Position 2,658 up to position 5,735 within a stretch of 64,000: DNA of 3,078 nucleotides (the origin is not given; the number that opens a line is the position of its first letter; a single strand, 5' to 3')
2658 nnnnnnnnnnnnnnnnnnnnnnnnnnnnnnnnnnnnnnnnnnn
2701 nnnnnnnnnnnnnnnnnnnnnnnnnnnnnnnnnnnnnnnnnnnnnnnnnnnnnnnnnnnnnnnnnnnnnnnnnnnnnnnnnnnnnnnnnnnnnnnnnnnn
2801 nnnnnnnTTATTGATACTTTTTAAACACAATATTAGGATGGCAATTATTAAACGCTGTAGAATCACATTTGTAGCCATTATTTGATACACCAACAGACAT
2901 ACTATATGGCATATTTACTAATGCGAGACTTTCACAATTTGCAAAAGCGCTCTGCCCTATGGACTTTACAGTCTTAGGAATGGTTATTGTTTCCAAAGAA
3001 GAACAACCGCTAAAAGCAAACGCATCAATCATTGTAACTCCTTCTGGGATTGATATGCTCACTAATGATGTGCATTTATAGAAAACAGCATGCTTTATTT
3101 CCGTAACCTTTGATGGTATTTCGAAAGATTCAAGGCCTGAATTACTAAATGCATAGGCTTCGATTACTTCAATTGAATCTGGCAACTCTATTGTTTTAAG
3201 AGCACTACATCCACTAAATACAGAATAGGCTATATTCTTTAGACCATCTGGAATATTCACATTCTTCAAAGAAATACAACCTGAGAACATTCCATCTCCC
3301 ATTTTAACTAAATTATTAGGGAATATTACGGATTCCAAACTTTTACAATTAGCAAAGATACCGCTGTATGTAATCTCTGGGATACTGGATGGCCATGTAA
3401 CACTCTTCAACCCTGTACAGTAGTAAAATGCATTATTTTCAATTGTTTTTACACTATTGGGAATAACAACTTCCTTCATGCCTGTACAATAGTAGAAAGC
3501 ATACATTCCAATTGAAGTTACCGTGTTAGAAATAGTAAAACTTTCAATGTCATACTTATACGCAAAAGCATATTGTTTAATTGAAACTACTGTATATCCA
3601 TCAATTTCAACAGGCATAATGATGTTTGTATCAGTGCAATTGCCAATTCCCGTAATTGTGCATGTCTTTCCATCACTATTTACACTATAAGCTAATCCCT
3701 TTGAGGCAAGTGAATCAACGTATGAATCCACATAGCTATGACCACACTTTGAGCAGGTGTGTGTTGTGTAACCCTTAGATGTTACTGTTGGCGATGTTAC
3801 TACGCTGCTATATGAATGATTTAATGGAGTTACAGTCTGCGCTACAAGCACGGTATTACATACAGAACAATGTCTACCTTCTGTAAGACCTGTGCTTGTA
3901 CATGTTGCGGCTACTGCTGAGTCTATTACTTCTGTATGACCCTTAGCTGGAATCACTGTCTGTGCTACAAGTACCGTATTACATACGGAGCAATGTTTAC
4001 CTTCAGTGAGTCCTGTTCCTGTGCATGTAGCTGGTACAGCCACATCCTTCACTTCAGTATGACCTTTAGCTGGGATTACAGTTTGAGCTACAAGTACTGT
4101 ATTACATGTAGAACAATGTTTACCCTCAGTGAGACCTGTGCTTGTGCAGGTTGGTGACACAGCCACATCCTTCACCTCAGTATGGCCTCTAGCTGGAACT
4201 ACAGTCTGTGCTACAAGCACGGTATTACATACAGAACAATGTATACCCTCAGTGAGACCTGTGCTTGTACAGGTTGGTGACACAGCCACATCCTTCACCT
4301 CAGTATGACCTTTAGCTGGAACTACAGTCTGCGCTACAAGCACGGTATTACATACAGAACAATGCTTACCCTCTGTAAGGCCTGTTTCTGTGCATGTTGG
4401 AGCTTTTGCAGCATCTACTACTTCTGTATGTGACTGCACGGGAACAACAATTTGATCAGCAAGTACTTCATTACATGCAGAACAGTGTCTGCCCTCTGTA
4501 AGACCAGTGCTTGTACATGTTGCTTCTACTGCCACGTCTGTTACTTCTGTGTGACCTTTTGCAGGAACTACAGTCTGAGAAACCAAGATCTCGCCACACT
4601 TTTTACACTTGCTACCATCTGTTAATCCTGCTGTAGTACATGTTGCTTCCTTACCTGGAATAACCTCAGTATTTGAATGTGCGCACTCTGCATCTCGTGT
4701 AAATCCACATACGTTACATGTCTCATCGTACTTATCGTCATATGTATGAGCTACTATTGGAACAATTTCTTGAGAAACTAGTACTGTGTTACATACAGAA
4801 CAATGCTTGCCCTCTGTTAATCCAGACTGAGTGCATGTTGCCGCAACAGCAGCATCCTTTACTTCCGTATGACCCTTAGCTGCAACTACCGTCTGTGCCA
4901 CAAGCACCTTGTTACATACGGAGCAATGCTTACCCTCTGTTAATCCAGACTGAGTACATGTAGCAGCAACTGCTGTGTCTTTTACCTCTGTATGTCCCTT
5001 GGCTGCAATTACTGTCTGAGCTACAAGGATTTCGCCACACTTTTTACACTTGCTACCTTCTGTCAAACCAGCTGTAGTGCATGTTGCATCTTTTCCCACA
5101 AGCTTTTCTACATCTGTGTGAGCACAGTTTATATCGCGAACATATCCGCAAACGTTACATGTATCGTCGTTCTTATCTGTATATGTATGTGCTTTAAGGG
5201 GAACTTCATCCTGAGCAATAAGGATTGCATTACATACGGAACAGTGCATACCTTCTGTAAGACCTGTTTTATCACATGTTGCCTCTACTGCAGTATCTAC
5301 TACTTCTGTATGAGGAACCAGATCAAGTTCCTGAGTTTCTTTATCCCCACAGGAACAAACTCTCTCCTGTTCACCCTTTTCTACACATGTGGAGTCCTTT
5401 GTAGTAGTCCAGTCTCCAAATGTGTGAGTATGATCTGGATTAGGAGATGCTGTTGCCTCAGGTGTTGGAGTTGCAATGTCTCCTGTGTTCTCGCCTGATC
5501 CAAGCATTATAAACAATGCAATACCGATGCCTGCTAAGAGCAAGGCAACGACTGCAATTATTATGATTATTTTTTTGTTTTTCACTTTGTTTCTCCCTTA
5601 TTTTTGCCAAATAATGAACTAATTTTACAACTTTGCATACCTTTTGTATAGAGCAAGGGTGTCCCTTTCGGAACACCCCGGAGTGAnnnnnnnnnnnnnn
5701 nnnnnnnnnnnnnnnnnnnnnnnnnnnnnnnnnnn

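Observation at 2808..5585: Novel extracellular ~41-aa Cys/His tandem module (H...C...CxxC) shared by all five big surface proteins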

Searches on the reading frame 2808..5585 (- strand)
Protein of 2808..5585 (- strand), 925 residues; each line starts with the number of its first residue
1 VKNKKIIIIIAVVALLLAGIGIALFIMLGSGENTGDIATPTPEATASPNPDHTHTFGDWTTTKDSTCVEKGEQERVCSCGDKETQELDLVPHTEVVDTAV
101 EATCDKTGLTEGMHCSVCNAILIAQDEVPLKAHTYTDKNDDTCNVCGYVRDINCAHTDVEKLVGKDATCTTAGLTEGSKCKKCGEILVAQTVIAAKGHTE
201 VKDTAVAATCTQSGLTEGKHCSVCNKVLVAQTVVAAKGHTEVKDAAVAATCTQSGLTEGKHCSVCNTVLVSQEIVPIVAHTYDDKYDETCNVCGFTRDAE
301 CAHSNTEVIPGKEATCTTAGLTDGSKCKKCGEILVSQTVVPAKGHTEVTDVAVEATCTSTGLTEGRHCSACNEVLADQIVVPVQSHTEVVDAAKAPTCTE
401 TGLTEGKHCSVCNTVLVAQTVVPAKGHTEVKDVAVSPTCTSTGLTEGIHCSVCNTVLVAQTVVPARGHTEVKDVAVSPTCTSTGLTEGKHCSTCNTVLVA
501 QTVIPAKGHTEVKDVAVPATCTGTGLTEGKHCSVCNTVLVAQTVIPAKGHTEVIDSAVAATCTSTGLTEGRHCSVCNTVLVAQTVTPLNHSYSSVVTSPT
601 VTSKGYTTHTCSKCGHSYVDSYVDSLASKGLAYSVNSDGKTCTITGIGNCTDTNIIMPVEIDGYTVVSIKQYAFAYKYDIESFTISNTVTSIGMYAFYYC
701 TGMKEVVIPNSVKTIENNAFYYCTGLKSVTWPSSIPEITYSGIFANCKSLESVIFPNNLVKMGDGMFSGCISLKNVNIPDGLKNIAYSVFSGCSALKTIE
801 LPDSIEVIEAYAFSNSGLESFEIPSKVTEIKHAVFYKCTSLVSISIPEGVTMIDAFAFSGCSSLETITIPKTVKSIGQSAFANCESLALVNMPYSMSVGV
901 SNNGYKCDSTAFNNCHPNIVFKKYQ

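Call 4: search_protein_families(library=pfam, proteins=[window:2808-5585:-], max_evalue=1)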
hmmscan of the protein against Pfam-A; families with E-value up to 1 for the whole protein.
window:2808-5585:- (925 aa): 11 families
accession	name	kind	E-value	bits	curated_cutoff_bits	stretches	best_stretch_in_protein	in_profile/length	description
PF13306.12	LRR_5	-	3.5e-100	331.2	27.7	3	762-887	3-126/127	BspA type Leucine rich repeat region (6 copies)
PF24973.1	EGF_LMN_ATRN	-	2.4e-06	28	27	1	197-227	5-33/44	Laminin/attractin EGF domain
PF13855.12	LRR_8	-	1.3e-05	25.3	27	0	757-801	11-56/61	Leucine rich repeat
PF16250.10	DUF4907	-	2.6e-05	24.3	25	0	536-552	17-33/67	Domain of unknown function (DUF4907)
PF23783.1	Zn_ribbon_TiaS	-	0.00079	19.5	27.3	0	170-185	12-27/41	TiaS C-terminal zinc ribbon domain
PF10367.15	zf-Vps39_C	-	0.0011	19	24.7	0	215-230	6-21/41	Vacuolar sorting protein 39 C-terminal zinc finger domain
PF23952.1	LRR_EndoS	-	0.038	14.6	27.9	0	768-804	53-92/116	Endo-beta-N-acetylglucosaminidase EndoS LRR domain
PF06677.18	Auto_anti-p27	-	0.059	13.9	24.1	0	259-271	15-27/40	Sjogren's syndrome/scleroderma autoantigen 1 (Autoantigen p27)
PF24292.1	DUF7479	-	0.083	13.4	27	0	324-340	30-46/60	Domain of unknown function (DUF7479)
PF24868.1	YABBY_N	-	0.092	12.8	28.6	0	448-460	9-21/60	YABBY, N-terminal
PF13973.12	DUF4222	-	0.12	12.4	27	0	130-148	4-22/53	Domain of unknown function (DUF4222)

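Call 5: search_protein_families(library=ncbifam, proteins=[window:2808-5585:-], max_evalue=1)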
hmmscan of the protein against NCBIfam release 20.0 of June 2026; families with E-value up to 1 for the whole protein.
window:2808-5585:- (925 aa): 6 families
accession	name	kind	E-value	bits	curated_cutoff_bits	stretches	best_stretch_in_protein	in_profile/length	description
NF047961.1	adhesin_HupY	equivalog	1.1e-21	76.7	1250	3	771-851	186-266/978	leucine-rich repeat adhesin HupY/LrrG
NF045861.1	glide_Gli349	exception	9.8e-13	45.7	1750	2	821-888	2682-2748/3169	gliding machinery surface structure protein Gli349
TIGR02167.2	Liste_lipo_26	repeat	7.4e-08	32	30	0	766-778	1-13/26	PARCEL repeat-containing surface protein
NF004285.1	PRK05696.1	equivalog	0.00028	20.7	179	1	2-39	16-53/171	flagellar basal body-associated protein FliL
NF006283.1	PRK08455.1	equivalog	0.025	14.2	187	1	6-45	20-59/182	flagellar basal body-associated protein FliL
NF045645.1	DVU_1557_fam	equivalog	0.78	10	60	0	326-340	32-46/60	DVU_1557 family redox protein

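Call 15: find_encoding_contigs(protein=window:2808-5585:-, flank=3000, max_places=4)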
Protein window:2808-5585:- (925 aa): 1 contig read that carries it; 1 place shown.
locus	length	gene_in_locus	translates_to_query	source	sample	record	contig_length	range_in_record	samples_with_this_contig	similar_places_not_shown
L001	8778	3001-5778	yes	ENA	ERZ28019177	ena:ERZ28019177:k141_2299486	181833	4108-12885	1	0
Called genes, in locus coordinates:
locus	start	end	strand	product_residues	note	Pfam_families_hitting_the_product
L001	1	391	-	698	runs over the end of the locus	PF07581:Glug (faint)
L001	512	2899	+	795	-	PF13306:LRR_5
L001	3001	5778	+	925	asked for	-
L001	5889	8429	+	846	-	-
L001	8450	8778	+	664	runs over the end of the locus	-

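Call 59: list_cluster_members(proteins=[window:2808-5585:-, window:157-2697:-, window:8267-10363:+, window:15802-18756:-, window:51581-53533:-])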
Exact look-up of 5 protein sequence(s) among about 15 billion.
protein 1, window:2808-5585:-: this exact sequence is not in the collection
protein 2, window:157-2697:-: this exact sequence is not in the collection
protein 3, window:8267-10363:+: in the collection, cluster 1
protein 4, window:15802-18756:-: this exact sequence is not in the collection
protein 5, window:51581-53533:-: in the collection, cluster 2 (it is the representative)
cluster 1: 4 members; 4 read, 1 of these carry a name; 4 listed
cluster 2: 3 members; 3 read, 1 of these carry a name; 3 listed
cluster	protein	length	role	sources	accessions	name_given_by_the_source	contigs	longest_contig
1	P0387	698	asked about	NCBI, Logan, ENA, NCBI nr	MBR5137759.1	MAG: hypothetical protein IKV30_07055 [Clostridia bacterium] | hypothetical protein [Clostridia bacterium]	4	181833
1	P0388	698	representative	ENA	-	-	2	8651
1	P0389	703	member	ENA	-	-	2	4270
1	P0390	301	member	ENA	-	-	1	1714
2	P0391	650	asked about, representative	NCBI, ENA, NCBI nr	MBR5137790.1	MAG: leucine-rich repeat protein [Clostridia bacterium] | leucine-rich repeat protein [Clostridia bacterium]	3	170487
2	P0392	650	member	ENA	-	-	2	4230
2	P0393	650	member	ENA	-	-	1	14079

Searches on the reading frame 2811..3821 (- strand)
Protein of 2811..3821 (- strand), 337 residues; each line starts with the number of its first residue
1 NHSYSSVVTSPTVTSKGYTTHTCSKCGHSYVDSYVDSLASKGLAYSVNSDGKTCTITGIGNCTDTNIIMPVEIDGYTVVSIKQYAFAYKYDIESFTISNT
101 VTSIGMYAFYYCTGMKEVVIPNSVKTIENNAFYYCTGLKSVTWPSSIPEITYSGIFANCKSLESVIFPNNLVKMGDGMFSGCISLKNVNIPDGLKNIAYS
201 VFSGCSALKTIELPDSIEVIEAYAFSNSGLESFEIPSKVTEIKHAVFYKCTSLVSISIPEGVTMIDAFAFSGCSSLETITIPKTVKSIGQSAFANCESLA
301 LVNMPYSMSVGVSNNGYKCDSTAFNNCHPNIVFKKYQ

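Call 68: find_homologous_proteins(query=window:2811-3821:-, max_evalue=1e-40)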
Query seq(337 aa) (337 aa): 1771 proteins with E <= 1e-40 among 8000 candidates; the best 120 are listed.
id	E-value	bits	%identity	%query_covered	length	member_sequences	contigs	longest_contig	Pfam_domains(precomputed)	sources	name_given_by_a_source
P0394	9.5e-98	346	44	71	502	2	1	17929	PF13306.13,PF13855.13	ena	-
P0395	3.0e-95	338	38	93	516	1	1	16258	PF13306.13,PF05725.19,PF13855.13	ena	-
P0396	8.0e-89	316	41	74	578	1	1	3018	PF13306.13,PF13855.13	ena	-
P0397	1.7e-82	296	40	77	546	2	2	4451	PF13306.13,PF13855.13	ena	-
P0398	6.5e-82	294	41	93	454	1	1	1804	PF13306.13,PF13855.13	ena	-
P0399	7.2e-82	294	34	67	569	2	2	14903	PF13306.13,PF00404.25,PF13855.13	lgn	-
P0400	7.6e-82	293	38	60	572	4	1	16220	PF13306.13,PF05725.19,PF13855.13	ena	-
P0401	1.3e-81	293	37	63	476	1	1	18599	PF13306.13,PF13855.13,PF23952.2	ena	-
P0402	1.6e-81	292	30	71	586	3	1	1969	PF13306.13,PF12799.14,PF13855.13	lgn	-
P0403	1.7e-80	289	43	50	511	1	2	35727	PF13306.13,PF12799.14,PF13855.13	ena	-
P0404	2.7e-80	288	34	86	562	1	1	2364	PF13306.13,PF13855.13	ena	-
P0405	3.7e-80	288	37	73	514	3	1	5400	PF13306.13,PF05725.19,PF13855.13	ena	-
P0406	2.3e-79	285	30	86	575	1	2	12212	PF13306.13,PF13855.13,PF23952.2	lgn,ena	-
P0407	4.4e-79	284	39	68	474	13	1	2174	PF13306.13,PF13855.13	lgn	-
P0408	6.9e-79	284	36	83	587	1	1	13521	PF13306.13,PF13855.13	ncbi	-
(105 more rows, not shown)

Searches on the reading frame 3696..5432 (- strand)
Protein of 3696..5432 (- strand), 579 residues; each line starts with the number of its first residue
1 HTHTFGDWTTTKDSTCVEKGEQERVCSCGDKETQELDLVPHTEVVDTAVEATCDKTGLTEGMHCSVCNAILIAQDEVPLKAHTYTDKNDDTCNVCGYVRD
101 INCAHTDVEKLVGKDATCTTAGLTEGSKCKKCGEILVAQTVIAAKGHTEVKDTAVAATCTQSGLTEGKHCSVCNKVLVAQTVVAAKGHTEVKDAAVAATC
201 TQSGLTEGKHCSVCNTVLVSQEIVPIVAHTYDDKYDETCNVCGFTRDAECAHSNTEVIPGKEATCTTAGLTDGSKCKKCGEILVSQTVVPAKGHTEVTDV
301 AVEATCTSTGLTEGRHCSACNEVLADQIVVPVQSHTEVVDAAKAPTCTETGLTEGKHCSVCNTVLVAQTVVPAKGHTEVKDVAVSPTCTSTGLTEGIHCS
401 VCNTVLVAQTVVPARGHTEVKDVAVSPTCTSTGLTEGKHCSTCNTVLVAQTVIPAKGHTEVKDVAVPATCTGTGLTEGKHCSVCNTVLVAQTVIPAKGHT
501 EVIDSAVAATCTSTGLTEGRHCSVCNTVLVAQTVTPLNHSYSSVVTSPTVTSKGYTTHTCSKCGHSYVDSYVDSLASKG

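Call 11: find_homologous_proteins(query=window:3696-5432:-, max_evalue=0.001)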
Query seq(579 aa) (579 aa): 7987 proteins with E <= 0.001 among 8000 candidates; the best 120 are listed.
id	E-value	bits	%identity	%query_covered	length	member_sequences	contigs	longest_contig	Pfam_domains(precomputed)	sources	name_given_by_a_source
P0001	1.4e-298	1009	46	98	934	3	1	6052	PF16250.11,PF11571.14,PF03232.20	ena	-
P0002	2.8e-222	757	52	92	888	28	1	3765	PF16250.11,PF06750.19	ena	-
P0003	3.7e-216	737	49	93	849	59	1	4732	PF16250.11,PF06750.19,PF03232.20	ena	-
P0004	2.0e-210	718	53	60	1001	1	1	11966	PF13306.13,PF13855.13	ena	-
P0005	2.8e-208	711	51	73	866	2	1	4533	PF16250.11,PF24973.2,PF18614.8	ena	-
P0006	4.3e-195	667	50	70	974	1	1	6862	PF02415.24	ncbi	-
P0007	6.5e-193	660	45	79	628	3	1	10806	PF11571.14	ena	-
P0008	3.7e-189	648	38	99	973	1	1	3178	PF16250.11,PF06750.19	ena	-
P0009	2.7e-181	622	35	100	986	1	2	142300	-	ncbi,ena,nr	ncbi:MAG: hypothetical protein IJX87_00410 [Clostridia bacterium]|nr:hypothetical protein [Clostridi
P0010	1.2e-180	620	58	50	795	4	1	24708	PF00404.25,PF06750.19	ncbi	-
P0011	3.5e-177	608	46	99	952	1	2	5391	PF24973.2,PF16227.12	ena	-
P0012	1.1e-176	607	50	89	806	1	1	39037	PF11571.14,PF06750.19,PF03232.20,PF00050.27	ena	-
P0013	8.4e-176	604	54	87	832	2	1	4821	PF06750.19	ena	-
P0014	8.6e-174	597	44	89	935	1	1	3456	-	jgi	-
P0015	1.4e-171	590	54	73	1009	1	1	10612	-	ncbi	-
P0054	1.5e-152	527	55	73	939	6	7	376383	PF26486.1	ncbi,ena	-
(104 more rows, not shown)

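Call 40: find_encoding_contigs(protein=P0054, flank=4000, max_places=2)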
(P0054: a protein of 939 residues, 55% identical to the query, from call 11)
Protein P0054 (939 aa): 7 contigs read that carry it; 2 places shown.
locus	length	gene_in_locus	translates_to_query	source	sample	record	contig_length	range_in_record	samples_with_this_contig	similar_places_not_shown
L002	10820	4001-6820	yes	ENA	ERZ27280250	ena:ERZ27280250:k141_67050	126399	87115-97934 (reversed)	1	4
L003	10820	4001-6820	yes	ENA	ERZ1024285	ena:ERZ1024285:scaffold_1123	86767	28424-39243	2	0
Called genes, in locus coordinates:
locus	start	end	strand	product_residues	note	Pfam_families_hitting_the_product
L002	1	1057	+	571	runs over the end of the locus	PF02837:Glyco_hydro_2_N, PF22666:Glyco_hydro_2_N2, PF00703:Glyco_hydro_2 (weak), PF02836:Glyco_hydro_2_C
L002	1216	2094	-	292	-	PF07454:SpoIIP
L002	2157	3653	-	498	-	PF02074:Peptidase_M32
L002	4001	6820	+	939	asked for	PF26486:DUF8157 (faint)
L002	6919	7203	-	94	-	PF01016:Ribosomal_L27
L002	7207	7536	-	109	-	PF04327:Peptidase_Prp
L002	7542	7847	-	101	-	PF00829:Ribosomal_L21p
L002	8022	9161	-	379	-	PF00702:Hydrolase (faint), PF12710:HAD (faint)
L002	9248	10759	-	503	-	PF10150:RNase_E_G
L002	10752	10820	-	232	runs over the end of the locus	PF10105:DUF2344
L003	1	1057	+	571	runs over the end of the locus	PF02837:Glyco_hydro_2_N, PF22666:Glyco_hydro_2_N2, PF00703:Glyco_hydro_2 (weak), PF02836:Glyco_hydro_2_C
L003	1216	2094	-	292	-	PF07454:SpoIIP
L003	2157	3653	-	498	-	PF02074:Peptidase_M32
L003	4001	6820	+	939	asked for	PF26486:DUF8157 (faint)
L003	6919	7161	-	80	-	PF01016:Ribosomal_L27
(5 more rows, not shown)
